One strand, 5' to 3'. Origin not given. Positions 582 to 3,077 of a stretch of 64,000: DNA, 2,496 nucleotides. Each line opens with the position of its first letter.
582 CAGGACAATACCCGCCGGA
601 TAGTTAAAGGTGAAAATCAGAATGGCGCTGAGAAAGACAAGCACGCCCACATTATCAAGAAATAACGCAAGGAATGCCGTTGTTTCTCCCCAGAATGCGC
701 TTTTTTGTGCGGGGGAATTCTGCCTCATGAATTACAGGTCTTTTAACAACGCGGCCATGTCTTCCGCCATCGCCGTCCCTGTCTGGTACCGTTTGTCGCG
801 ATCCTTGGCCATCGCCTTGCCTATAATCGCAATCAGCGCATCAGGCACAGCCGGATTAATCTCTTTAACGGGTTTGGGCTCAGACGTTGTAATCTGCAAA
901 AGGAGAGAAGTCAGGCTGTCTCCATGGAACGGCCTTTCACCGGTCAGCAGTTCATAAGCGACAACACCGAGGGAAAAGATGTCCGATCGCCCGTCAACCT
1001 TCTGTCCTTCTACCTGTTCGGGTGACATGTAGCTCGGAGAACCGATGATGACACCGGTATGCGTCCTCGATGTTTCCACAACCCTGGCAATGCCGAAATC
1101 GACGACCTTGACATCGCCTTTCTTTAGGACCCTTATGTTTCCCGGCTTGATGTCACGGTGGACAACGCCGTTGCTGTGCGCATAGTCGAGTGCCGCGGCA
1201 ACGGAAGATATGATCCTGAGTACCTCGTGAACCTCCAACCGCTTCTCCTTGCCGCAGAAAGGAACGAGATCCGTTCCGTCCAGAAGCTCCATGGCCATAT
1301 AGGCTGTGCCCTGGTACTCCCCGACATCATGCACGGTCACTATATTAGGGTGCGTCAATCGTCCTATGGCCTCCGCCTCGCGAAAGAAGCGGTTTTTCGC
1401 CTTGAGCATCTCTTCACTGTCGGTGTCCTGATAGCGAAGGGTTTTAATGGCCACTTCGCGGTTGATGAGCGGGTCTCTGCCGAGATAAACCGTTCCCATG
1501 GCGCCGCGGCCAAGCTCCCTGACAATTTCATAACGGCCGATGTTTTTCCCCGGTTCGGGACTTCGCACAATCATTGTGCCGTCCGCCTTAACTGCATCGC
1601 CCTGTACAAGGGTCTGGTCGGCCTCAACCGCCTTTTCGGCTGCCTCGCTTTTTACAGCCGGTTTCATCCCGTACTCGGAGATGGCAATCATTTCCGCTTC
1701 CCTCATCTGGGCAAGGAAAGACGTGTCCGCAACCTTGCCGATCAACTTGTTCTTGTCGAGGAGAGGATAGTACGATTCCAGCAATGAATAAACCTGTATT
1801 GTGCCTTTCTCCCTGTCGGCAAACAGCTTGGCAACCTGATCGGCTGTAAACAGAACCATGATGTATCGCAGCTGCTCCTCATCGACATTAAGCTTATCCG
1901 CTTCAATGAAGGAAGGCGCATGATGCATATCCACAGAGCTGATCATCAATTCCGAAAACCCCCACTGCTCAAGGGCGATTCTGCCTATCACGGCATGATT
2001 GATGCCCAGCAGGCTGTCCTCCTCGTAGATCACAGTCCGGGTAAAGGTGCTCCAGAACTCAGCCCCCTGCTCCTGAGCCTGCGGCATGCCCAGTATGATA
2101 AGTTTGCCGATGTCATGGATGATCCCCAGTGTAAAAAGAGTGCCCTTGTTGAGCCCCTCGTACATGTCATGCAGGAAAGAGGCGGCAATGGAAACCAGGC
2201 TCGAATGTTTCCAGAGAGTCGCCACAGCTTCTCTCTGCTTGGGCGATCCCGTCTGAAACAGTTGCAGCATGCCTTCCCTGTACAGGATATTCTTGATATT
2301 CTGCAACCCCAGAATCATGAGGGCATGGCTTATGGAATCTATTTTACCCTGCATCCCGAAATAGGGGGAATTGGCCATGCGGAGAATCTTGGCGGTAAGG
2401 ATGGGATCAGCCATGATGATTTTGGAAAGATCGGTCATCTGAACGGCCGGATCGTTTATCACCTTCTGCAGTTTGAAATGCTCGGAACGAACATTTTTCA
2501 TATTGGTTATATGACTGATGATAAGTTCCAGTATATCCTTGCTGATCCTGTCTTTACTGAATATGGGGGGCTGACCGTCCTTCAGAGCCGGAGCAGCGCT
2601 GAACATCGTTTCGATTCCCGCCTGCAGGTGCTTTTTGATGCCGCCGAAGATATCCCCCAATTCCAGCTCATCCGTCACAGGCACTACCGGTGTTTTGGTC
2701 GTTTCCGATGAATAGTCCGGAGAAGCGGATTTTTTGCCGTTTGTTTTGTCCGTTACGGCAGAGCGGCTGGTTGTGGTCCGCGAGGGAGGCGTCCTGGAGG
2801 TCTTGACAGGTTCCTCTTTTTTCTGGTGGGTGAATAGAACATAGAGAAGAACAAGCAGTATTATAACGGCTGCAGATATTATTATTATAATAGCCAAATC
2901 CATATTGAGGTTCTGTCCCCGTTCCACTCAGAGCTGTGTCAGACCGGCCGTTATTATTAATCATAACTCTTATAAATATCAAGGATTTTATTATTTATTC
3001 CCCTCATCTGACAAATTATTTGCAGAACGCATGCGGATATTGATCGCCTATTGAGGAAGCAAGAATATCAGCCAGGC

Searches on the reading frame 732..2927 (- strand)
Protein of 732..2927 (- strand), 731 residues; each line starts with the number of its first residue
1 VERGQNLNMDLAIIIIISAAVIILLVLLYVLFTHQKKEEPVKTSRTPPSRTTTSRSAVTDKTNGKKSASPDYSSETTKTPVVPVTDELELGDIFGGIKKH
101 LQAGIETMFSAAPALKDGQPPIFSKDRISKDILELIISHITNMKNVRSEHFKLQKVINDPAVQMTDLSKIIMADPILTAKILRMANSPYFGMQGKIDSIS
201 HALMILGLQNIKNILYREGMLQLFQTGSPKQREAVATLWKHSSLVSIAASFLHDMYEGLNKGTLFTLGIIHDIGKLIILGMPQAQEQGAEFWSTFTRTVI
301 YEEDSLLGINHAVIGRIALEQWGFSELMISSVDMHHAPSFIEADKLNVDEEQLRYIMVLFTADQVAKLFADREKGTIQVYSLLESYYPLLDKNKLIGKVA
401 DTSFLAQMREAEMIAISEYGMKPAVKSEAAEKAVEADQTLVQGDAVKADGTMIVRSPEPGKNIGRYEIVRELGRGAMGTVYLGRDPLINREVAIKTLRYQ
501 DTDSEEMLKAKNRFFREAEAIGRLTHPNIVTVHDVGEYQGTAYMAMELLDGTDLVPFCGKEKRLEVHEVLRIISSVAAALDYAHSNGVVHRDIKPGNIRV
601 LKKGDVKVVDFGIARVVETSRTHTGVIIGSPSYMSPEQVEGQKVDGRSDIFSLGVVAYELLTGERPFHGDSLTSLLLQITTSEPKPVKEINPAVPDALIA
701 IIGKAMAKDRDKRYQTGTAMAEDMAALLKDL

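Call 17: search_protein_families(library=pfam, proteins=[window:732-2927:-], max_evalue=0.001)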
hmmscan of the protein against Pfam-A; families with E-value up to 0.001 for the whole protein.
window:732-2927:- (731 aa): 6 families
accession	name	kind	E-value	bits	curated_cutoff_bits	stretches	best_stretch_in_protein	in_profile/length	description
PF00069.31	Pkinase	-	3.1e-54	184.6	31.7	1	466-721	1-259/263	Protein kinase domain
PF08668.18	HDOD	-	2.3e-43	148.4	22.9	1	151-338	9-196/196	HDOD domain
PF07714.23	PK_Tyr_Ser-Thr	-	2.6e-38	132.3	23.1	1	468-715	3-250/258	Protein tyrosine and serine/threonine kinase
PF03109.22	ABC1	-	2e-06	27.6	22.9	1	536-619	137-219/244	ABC1 atypical kinase-like domain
PF01636.29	APH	-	0.00045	20.5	23.2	0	570-615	151-198/239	Phosphotransferase enzyme family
PF01966.28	HD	-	0.0006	20.5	22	0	239-365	2-113/116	HD domain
